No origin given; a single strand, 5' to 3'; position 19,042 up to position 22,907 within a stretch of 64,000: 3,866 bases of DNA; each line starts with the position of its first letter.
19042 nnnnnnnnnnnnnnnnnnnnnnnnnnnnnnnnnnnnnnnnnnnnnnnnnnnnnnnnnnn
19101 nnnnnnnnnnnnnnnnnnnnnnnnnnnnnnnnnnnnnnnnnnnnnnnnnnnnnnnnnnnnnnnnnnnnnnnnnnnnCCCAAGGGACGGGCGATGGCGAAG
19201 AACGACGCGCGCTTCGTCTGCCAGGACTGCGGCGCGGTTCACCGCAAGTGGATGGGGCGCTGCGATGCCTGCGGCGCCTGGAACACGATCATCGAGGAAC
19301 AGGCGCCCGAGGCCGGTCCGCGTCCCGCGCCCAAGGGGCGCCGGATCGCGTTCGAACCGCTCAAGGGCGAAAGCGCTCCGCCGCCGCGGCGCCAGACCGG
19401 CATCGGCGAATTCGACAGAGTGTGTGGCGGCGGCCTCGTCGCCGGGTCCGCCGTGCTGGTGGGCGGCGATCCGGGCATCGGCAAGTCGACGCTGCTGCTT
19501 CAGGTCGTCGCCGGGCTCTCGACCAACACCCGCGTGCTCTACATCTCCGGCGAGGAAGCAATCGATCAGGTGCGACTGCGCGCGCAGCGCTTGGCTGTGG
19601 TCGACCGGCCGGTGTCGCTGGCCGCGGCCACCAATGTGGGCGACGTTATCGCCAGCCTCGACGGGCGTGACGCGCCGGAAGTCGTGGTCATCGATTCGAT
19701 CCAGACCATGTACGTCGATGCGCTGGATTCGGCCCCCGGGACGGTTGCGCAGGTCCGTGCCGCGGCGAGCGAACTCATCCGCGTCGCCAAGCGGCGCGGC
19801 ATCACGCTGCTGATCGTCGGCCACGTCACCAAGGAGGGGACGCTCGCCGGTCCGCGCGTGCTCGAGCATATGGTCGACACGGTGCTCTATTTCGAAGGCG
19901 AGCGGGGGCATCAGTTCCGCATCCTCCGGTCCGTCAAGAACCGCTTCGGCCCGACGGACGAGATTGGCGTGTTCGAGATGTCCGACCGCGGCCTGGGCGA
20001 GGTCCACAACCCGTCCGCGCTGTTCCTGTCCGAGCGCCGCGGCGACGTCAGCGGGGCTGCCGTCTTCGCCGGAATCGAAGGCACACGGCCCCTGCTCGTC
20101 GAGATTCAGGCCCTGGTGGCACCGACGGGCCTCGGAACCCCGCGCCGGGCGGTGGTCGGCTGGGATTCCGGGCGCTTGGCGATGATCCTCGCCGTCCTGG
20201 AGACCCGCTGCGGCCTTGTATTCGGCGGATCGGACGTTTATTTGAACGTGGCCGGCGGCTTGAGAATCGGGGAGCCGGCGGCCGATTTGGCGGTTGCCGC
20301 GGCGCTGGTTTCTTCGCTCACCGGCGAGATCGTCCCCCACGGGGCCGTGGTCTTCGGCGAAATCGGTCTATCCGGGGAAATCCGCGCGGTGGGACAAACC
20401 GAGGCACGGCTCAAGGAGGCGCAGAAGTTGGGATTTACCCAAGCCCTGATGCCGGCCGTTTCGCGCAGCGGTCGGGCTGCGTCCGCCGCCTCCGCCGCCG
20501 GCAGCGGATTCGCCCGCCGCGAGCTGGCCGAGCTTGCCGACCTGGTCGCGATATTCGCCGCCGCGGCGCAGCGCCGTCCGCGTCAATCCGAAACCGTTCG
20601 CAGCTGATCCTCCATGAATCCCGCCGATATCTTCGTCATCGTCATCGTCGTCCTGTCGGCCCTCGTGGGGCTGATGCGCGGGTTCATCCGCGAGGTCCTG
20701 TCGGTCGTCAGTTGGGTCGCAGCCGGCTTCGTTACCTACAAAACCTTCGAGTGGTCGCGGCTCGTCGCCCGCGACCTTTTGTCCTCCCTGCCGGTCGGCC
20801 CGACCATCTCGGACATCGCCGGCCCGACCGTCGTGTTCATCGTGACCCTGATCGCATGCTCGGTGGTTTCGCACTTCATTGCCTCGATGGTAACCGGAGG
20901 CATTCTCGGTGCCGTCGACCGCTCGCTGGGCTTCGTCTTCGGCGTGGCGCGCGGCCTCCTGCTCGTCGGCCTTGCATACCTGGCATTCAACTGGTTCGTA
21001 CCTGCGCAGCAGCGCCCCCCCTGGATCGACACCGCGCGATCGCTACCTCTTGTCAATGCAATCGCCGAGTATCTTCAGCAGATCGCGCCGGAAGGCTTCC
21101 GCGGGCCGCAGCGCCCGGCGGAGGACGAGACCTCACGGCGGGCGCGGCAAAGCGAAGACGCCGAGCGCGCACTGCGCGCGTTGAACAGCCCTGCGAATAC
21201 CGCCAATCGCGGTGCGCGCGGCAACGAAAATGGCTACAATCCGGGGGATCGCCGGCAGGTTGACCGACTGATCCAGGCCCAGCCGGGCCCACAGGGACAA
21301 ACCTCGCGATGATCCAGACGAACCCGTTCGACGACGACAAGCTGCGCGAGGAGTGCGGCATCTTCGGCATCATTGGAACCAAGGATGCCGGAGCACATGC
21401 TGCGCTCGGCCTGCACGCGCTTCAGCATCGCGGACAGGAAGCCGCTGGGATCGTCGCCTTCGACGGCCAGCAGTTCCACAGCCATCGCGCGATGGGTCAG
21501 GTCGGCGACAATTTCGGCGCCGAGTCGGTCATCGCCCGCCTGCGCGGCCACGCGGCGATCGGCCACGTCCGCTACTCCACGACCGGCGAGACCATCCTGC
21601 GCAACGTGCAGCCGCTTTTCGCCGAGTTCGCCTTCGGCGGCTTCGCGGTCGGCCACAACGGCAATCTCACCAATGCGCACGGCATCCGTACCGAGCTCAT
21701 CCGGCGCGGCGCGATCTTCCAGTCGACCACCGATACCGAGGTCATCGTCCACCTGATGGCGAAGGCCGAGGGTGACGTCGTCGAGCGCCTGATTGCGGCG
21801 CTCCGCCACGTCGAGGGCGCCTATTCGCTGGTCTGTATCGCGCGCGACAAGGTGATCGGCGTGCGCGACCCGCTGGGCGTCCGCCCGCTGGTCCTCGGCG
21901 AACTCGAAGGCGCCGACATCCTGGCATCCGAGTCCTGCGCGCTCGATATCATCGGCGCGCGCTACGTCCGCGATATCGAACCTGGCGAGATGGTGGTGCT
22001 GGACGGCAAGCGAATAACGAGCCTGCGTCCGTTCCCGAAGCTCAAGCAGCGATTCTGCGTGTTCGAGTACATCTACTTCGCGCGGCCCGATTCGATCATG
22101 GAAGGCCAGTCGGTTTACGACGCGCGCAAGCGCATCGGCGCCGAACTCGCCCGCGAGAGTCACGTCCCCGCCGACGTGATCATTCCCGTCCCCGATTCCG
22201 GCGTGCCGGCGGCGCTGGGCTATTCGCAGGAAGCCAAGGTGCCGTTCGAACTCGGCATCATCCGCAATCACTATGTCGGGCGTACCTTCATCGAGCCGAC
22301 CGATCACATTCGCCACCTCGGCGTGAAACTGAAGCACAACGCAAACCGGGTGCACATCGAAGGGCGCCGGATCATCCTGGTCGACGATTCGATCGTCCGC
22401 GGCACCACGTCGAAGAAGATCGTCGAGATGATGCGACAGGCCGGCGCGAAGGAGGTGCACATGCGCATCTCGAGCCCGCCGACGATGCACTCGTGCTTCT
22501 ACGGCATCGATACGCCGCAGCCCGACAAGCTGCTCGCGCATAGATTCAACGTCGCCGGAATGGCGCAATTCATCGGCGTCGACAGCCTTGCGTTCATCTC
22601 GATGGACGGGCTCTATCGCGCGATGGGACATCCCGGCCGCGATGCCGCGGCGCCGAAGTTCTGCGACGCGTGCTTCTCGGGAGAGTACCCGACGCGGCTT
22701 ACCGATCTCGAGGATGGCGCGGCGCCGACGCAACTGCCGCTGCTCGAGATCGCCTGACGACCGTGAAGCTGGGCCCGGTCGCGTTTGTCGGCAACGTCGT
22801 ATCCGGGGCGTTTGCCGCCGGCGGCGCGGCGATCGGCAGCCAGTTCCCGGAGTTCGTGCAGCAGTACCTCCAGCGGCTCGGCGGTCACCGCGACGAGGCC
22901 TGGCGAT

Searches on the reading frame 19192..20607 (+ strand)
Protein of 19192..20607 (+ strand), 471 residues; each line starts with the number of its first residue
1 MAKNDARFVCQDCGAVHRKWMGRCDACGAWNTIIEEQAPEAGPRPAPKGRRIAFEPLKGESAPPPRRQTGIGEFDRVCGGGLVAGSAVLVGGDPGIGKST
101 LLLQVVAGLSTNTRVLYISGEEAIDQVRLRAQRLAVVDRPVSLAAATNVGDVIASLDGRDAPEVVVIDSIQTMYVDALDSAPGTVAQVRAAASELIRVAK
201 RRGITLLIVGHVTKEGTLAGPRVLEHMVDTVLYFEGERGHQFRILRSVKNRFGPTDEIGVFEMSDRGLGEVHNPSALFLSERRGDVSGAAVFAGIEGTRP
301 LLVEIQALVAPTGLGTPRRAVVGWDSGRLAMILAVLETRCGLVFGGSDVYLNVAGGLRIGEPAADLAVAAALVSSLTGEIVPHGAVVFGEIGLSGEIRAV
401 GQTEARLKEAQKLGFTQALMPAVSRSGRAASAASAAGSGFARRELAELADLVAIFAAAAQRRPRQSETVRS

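Call 14: search_protein_families(library=ncbifam, proteins=[window:19192-20607:+], max_evalue=0.00001)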
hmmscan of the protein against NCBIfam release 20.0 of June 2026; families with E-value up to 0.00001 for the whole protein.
window:19192-20607:+ (471 aa): 10 families
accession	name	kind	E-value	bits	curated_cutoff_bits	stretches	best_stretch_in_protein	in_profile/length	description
TIGR00416.1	sms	equivalog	1.6e-166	554.6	403.05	1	1-427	1-436/454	DNA repair protein RadA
NF006799.0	PRK09302.1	equivalog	4.2e-13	48.7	408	1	68-129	256-318/515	circadian clock protein KaiC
TIGR03881.1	KaiC_arch_4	hypoth_equivalog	5.3e-12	45.9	247.8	1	66-135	2-72/231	KaiC domain-containing protein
TIGR02902.1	spore_lonB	equivalog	3.3e-11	42.5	723.3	1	329-422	409-502/531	ATP-dependent protease LonB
TIGR03600.1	phage_DnaB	exception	4.1e-08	32.6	498.65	1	69-213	179-315/421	phage replicative helicase, DnaB family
TIGR03877.1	thermo_KaiC_1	hypoth_equivalog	8.4e-08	32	307.25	0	66-130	3-68/238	KaiC domain-containing protein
TIGR02237.1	recomb_radB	equivalog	2.4e-07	30.8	172.4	1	75-268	2-209/210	DNA repair and recombination protein RadB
TIGR02903.1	spore_lon_C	equivalog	2.6e-07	29.6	678.8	1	348-422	512-586/615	Lon family ATP-dependent protease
TIGR03880.1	KaiC_arch_3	hypoth_equivalog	2.3e-06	27.3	249.45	0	70-127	1-59/224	KaiC domain-containing protein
NF004723.0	PRK06067.1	subfamily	5.4e-06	26.1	194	0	69-127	18-77/243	flagellar accessory protein FlaH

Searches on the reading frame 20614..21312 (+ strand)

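Call 14: search_protein_families(library=ncbifam, proteins=[window:20614-21312:+], max_evalue=0.00001)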
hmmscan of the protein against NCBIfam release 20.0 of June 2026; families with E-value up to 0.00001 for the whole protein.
window:20614-21312:+ (232 aa): 1 family
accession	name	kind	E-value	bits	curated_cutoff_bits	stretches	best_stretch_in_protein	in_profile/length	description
NF008100.0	PRK10845.1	equivalog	1.8e-16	60.7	264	1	5-149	5-143/162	colicin V production protein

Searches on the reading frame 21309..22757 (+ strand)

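Call 14: search_protein_families(library=ncbifam, proteins=[window:21309-22757:+], max_evalue=0.00001)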
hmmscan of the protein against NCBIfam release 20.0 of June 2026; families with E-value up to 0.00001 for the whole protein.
window:21309-22757:+ (482 aa): 8 families
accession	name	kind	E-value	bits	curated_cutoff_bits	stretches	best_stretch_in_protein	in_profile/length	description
TIGR01134.1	purF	equivalog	3.2e-150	501.3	350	1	16-461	1-432/432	amidophosphoribosyltransferase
NF001484.0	PRK00331.1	subfamily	1.5e-34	119.4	381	1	16-236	2-221/601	isomerizing glutamine--fructose-6-phosphate transaminase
TIGR01135.1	glmS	equivalog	9.9e-32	110.2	418.05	1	16-236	1-220/607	glutamine--fructose-6-phosphate transaminase (isomerizing)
TIGR01536.1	asn_synth_AEB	equivalog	7.9e-19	68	267.1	1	16-212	1-166/517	asparagine synthase (glutamine-hydrolyzing)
NF006949.0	PRK09431.1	equivalog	2.2e-12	46.3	499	1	82-229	44-181/554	asparagine synthase B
TIGR03104.1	trio_amidotrans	equivalog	8.5e-11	40.8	570.1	1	47-212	6-165/589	N-acetylglutaminylglutamine amidotransferase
TIGR03108.1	eps_aminotran_1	hypoth_equivalog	3.5e-10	39.2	816.9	1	82-212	44-166/628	XrtA/PEP-CTERM system amidotransferase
NF002620.0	PRK02277.1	subfamily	2.7e-07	30.5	115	1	279-384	78-173/201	orotate phosphoribosyltransferase-like protein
